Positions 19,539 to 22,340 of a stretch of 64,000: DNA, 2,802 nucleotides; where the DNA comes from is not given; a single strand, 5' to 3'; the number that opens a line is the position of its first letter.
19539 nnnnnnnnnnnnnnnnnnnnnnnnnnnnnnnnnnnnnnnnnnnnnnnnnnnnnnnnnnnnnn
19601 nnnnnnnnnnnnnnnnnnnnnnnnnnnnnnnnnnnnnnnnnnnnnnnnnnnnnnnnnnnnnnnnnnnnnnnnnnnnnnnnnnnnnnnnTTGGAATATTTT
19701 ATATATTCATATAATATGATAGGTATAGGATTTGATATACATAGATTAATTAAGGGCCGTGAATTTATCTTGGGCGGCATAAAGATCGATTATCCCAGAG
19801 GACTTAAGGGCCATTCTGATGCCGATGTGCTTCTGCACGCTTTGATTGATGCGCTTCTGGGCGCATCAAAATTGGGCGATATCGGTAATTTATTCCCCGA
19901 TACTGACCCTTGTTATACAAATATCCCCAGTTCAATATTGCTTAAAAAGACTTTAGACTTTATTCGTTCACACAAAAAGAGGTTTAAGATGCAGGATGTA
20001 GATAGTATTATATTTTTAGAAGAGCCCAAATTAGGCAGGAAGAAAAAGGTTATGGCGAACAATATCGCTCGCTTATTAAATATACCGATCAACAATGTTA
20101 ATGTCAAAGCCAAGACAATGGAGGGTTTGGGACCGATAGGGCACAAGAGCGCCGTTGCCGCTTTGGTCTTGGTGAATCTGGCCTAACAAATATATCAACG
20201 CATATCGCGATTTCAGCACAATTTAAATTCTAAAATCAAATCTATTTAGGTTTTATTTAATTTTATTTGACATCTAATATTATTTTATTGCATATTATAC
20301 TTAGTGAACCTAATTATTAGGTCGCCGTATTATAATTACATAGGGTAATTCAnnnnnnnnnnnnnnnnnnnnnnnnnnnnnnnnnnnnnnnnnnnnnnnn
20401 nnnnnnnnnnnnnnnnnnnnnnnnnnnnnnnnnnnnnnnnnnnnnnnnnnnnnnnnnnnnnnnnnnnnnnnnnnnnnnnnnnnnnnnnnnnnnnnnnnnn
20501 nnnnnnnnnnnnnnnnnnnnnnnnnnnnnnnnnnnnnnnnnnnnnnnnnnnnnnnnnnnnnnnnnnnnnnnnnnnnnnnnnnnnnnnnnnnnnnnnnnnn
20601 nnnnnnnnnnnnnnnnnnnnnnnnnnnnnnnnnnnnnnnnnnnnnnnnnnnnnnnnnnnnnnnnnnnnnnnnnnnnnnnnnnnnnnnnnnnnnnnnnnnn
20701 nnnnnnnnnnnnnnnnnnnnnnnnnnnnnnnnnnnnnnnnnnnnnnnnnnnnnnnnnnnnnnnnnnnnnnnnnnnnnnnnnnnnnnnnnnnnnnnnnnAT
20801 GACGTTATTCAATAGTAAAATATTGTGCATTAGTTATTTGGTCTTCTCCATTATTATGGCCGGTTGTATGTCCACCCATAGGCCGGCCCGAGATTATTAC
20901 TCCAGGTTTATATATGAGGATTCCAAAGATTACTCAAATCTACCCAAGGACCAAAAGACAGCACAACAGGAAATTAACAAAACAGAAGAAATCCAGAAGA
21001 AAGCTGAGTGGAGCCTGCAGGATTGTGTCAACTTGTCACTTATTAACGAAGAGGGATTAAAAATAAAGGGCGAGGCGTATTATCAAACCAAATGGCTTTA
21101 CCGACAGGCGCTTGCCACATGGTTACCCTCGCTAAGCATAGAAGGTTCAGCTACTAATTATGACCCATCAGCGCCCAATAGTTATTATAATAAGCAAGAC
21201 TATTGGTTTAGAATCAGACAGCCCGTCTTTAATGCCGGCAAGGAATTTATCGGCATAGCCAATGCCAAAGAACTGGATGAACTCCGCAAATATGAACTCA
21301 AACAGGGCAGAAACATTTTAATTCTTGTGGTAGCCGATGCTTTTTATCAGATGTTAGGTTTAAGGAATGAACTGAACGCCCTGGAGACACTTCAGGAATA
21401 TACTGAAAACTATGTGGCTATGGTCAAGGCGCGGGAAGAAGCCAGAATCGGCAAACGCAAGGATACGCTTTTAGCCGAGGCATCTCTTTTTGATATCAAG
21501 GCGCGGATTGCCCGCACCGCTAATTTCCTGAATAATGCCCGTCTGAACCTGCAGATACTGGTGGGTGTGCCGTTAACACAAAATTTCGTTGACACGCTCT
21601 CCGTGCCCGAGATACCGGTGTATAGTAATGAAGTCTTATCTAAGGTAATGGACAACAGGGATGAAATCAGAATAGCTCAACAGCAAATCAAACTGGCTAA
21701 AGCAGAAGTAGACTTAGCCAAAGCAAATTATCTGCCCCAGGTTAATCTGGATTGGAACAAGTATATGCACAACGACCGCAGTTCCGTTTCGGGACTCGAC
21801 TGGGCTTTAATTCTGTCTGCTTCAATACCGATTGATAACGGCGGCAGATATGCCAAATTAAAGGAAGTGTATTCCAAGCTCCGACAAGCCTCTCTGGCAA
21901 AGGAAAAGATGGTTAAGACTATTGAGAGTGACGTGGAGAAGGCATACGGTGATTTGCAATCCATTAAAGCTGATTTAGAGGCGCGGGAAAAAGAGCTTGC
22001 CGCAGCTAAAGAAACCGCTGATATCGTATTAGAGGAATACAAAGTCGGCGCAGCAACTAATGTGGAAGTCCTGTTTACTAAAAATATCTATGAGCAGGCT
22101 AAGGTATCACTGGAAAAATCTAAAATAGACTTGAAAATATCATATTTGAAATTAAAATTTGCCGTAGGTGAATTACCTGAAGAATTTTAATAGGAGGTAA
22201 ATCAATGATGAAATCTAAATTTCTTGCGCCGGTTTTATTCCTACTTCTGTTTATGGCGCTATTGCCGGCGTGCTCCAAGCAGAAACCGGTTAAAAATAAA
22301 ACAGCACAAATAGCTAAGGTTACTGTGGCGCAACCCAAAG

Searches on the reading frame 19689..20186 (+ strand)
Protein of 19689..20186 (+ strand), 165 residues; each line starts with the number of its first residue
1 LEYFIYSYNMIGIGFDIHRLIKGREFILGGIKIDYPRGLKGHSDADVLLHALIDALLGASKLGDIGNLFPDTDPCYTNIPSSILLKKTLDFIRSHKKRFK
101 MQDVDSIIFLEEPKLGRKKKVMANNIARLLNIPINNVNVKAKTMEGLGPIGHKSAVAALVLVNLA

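Call 43: search_protein_families(library=pfam, proteins=[window:19689-20186:+], max_evalue=0.00001)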
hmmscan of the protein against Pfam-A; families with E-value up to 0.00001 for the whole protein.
window:19689-20186:+ (165 aa): 1 family
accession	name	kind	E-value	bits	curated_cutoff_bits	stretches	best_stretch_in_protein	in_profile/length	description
PF02542.21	YgbB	-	4.7e-55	186.6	26.7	1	11-164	3-154/155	YgbB family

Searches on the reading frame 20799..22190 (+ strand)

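Call 40: search_protein_families(library=pfam, proteins=[window:20799-22190:+], max_evalue=0.00001)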
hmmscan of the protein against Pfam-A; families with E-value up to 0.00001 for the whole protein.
window:20799-22190:+ (463 aa): 1 family
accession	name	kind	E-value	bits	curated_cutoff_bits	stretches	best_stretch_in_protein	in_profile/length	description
PF02321.23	OEP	-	1.4e-44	152.5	22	2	277-457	2-187/187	Outer membrane efflux protein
